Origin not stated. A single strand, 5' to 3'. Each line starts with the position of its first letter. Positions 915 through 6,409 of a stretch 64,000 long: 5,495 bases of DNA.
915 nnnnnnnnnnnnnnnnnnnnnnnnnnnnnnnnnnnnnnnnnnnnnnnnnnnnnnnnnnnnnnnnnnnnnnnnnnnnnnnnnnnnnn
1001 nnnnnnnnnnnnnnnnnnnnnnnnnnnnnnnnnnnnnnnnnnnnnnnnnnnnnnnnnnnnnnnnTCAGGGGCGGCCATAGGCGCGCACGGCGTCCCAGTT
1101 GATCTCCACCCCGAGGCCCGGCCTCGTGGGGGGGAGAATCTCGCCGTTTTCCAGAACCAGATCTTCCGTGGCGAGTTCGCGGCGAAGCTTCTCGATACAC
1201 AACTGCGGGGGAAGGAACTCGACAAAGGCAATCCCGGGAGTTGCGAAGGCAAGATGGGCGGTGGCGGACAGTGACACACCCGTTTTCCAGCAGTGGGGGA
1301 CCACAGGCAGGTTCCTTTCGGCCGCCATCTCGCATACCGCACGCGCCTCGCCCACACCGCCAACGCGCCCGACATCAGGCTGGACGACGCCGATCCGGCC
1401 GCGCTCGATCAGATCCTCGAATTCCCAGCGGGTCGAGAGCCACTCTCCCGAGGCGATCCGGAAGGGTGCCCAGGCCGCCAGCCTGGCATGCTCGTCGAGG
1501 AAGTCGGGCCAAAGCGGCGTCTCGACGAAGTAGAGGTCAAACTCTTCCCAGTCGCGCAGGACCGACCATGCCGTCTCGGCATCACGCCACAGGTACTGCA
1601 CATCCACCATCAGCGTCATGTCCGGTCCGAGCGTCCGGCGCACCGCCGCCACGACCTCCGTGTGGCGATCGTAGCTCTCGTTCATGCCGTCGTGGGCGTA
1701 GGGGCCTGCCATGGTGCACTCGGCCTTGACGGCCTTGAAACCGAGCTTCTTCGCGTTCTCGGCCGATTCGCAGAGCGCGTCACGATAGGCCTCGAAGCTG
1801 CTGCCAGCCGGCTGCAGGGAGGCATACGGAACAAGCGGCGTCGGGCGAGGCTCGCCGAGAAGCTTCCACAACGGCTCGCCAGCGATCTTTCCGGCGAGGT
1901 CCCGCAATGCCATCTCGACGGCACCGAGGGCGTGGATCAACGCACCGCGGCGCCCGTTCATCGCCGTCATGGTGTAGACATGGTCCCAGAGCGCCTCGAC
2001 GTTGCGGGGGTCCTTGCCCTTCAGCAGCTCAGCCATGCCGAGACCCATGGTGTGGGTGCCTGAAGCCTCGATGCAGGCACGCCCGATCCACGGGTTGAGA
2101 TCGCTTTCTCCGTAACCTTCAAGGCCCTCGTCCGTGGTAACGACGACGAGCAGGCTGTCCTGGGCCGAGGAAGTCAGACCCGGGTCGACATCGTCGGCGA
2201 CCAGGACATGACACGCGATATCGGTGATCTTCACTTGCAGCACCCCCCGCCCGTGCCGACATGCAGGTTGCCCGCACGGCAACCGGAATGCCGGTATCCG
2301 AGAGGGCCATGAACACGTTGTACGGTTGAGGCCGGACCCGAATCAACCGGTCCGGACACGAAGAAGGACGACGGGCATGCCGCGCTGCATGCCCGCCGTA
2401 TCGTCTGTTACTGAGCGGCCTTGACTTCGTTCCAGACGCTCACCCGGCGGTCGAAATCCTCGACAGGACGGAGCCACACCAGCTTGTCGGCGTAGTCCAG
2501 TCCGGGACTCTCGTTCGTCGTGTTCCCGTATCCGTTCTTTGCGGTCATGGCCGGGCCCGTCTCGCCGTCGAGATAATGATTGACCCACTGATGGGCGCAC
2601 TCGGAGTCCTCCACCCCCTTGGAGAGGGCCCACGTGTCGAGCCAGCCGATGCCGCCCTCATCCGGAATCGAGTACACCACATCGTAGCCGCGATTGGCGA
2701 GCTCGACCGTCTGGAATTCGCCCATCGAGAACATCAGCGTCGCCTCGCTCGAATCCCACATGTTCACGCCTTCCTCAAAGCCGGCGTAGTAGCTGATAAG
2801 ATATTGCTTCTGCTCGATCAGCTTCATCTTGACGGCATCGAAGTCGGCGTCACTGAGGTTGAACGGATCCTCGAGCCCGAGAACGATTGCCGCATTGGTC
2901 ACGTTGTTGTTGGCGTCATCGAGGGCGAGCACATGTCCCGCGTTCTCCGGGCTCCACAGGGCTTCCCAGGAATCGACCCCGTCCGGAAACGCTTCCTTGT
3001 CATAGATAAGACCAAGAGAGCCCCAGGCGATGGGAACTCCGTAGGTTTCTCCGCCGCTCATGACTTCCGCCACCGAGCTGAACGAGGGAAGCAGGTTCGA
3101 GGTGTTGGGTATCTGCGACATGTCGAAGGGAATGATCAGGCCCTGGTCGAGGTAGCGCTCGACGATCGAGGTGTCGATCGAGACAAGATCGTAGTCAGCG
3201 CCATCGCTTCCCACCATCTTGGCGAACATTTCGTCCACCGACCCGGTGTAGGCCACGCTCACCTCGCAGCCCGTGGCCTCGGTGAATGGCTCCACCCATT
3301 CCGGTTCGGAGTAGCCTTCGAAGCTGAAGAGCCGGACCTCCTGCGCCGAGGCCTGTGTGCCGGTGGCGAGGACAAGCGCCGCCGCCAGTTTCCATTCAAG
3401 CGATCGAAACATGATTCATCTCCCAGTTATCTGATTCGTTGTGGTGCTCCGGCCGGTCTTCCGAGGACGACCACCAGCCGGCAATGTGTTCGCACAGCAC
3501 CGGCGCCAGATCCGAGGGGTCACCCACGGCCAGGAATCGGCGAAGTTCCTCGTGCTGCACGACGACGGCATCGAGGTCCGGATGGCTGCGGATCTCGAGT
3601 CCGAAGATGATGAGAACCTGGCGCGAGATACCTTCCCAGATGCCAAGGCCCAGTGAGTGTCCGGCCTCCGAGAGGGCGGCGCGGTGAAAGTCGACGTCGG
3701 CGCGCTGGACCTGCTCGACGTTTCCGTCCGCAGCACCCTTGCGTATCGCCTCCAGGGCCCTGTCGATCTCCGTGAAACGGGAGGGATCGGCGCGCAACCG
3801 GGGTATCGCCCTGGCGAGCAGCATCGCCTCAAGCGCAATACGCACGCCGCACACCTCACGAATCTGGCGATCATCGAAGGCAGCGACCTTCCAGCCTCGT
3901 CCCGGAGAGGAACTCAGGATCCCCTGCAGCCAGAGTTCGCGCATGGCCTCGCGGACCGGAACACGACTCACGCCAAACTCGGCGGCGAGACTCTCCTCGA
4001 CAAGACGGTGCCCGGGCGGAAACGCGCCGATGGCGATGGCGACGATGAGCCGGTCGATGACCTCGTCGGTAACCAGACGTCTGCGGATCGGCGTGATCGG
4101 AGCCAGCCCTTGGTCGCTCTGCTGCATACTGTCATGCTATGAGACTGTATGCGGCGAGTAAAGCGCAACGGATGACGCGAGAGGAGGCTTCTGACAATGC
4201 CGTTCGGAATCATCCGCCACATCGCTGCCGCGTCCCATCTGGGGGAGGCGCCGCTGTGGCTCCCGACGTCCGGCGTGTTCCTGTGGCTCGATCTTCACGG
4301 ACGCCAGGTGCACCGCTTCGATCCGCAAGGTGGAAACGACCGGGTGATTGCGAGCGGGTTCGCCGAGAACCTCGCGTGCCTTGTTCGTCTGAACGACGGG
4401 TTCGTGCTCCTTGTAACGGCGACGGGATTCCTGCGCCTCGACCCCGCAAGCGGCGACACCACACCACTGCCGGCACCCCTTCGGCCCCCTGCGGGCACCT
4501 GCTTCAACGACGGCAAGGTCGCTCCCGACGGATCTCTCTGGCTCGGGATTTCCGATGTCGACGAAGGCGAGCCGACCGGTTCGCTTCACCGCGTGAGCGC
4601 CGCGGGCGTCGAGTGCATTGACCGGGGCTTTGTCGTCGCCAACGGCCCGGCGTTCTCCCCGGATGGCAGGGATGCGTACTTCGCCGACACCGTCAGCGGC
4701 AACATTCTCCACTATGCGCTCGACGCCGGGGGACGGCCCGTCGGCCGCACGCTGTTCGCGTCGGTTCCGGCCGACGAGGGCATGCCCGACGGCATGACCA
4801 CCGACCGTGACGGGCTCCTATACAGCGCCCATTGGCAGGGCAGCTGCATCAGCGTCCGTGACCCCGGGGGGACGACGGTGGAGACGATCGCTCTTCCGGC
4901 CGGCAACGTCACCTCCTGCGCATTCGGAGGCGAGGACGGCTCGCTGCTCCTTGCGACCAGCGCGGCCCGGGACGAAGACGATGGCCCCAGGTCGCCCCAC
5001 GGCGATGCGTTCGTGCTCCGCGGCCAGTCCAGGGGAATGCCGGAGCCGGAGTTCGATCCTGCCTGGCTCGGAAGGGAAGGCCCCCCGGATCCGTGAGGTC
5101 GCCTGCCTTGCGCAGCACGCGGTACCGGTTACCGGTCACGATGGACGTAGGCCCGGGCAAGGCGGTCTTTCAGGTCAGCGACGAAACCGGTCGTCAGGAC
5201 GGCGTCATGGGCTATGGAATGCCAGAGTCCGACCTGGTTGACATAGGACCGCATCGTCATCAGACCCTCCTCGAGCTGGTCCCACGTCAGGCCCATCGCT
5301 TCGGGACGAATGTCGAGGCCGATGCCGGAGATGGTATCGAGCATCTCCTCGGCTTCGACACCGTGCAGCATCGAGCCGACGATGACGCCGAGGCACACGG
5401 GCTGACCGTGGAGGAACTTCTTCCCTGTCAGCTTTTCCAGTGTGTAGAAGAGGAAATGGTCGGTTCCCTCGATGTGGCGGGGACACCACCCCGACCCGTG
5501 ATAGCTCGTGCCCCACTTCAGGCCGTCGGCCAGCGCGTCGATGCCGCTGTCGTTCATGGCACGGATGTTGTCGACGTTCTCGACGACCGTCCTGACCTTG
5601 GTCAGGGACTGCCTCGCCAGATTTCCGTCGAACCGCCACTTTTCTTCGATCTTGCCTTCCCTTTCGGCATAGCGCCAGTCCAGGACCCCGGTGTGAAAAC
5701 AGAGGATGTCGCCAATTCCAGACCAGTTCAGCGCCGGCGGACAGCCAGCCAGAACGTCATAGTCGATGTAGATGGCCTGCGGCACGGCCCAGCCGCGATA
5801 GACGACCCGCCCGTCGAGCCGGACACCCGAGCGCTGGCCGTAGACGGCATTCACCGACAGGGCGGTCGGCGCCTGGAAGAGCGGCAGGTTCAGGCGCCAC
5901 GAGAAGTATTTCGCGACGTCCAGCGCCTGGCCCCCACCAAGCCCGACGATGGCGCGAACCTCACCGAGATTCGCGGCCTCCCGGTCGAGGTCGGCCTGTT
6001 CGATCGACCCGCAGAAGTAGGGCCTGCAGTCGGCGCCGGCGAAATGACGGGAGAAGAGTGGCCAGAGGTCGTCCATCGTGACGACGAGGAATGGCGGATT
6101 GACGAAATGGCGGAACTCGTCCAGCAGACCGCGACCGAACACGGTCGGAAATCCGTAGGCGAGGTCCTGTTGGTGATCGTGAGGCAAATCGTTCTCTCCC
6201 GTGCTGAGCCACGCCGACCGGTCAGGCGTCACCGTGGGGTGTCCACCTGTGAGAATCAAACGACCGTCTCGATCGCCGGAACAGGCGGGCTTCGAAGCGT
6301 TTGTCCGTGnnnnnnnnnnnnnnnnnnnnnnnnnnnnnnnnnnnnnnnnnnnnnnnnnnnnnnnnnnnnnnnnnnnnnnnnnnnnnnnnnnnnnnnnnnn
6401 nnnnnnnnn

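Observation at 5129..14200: Uncharacterised 9-gene operon: sugar-type ABC importer with SelA/DgaE-like PLP enzyme, RidA and two DHQS/G1PDH-like paralogs under a divergent GntR regulator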

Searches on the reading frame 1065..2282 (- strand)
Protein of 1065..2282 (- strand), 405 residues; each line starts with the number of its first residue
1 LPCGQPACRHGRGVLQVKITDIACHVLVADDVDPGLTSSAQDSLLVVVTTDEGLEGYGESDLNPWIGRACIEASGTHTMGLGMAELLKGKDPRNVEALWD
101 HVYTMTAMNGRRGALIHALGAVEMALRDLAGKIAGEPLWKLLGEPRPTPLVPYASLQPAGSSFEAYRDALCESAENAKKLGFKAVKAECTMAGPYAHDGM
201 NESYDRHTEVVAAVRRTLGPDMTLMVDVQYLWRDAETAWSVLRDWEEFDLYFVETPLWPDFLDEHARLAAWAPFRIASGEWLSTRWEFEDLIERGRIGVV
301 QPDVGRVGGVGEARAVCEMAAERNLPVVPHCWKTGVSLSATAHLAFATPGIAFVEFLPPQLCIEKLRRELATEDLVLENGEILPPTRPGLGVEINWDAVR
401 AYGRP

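Call 13: search_protein_families(library=pfam, proteins=[window:1065-2282:-], max_evalue=0.001)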
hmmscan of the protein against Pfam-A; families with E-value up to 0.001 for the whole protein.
window:1065-2282:- (405 aa): 2 families
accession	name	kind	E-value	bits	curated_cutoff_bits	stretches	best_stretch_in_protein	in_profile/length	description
PF13378.12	MR_MLE_C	-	2.4e-55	188.1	29.4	1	172-398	4-219/219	Enolase C-terminal domain-like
PF02746.21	MR_MLE_N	-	1.9e-12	47.8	22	1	37-143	22-117/117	Mandelate racemase / muconate lactonizing enzyme, N-terminal domain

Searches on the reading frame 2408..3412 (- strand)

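Call 13: search_protein_families(library=pfam, proteins=[window:2408-3412:-], max_evalue=0.001)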
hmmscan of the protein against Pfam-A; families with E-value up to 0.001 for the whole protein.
window:2408-3412:- (334 aa): 3 families
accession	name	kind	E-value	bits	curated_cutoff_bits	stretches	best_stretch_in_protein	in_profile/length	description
PF13416.11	SBP_bac_8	-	3e-20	73.6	27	1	38-302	1-265/279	Bacterial extracellular solute-binding protein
PF13343.11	SBP_bac_6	-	4.5e-15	56.2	24.6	1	79-295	16-217/245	Bacterial extracellular solute-binding protein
PF13531.11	SBP_bac_11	-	0.00095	19.4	25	0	40-178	17-124/227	Bacterial extracellular solute-binding protein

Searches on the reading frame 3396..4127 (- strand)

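Call 13: search_protein_families(library=pfam, proteins=[window:3396-4127:-], max_evalue=0.001)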
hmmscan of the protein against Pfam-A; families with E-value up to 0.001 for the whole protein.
window:3396-4127:- (243 aa): 2 families
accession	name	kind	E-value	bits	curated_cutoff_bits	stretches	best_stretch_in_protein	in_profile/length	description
PF07729.17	FCD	-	6e-16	59.4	24.3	1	93-216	3-124/125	FCD domain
PF00392.27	GntR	-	2.3e-15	56.4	27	1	21-81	3-64/64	Bacterial regulatory proteins, gntR family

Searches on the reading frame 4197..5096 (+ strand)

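Call 13: search_protein_families(library=pfam, proteins=[window:4197-5096:+], max_evalue=0.001)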
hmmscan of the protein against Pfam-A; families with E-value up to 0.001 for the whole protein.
window:4197-5096:+ (299 aa): 1 family
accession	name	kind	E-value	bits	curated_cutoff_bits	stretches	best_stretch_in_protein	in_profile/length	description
PF08450.18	SGL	-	2.8e-56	191.3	26.3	1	15-256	1-245/246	SMP-30/Gluconolactonase/LRE-like region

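Call 38: search_protein_families(library=ncbifam, proteins=[window:4197-5096:+], max_evalue=0.00001)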
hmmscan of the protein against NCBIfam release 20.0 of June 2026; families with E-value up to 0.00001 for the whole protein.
window:4197-5096:+ (299 aa): 0 families

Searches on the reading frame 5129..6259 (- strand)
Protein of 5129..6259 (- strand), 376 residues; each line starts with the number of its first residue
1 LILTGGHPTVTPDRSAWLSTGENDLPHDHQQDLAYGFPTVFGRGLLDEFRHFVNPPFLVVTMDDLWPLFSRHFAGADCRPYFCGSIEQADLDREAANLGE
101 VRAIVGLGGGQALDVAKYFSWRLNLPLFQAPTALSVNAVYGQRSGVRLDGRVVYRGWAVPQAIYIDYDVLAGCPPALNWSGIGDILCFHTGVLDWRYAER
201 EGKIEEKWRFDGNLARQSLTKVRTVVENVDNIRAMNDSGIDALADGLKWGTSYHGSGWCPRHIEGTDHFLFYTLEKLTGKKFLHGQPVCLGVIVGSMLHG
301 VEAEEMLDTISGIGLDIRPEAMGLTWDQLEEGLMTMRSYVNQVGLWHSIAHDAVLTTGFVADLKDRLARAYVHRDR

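Call 4: search_protein_families(library=pfam, proteins=[window:5129-6259:-], max_evalue=0.01)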
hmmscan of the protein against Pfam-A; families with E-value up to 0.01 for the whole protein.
window:5129-6259:- (376 aa): 2 families
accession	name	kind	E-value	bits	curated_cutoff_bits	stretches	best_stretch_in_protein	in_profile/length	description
PF13685.12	Fe-ADH_2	-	3.4e-13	50.3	28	1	94-174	68-149/149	Iron-containing alcohol dehydrogenase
PF00465.25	Fe-ADH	-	0.00027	21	31.3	1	94-127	74-124/168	Iron-containing alcohol dehydrogenase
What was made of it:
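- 5129..6187 (-): A: G1PDH/GldA-like metal- and NAD(P)-dependent oxidoreductase, paralog 1 ('SVNA' clade), 352 aa from the likely TTG start (ORF extends to 6259). Pfam Fe-ADH_2 50.3 bits (call 4).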

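Call 5: search_protein_families(library=ncbifam, proteins=[window:5129-6259:-], max_evalue=0.01)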
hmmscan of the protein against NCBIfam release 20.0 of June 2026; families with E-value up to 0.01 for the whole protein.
window:5129-6259:- (376 aa): 7 families
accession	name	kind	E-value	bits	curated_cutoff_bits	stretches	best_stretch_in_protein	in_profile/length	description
NF002022.0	PRK00843.1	equivalog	4.5e-29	101.5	413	1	94-335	81-318/350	NAD(P)-dependent glycerol-1-phosphate dehydrogenase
NF006941.0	PRK09423.1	subfamily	4.8e-10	38.8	336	1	92-187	74-174/367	glycerol dehydrogenase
NF047954.1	PrpdilGlycDhGldA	equivalog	8.6e-09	35.1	700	1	82-187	64-174/365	bifunctional L-1,2-propanediol dehydrogenase/glycerol dehydrogenase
NF053832.1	GlycoaldRedHalo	equivalog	9.6e-07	28.2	550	1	82-223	64-211/363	glycolaldehyde reductase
NF007880.0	PRK10586.1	equivalog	7.1e-06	25.2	429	1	82-139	67-125/362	oxidoreductase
TIGR01357.1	aroB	equivalog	0.0044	16.3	305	0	98-186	80-173/344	3-dehydroquinate synthase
NF010627.0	PRK14021.1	equivalog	0.0061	15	565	0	101-185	270-359/542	bifunctional shikimate kinase/3-dehydroquinate synthase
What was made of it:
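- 5129..6187 (-): NCBIfam G1PDH 101.5 bits against a cut-off of 413 (call 5).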
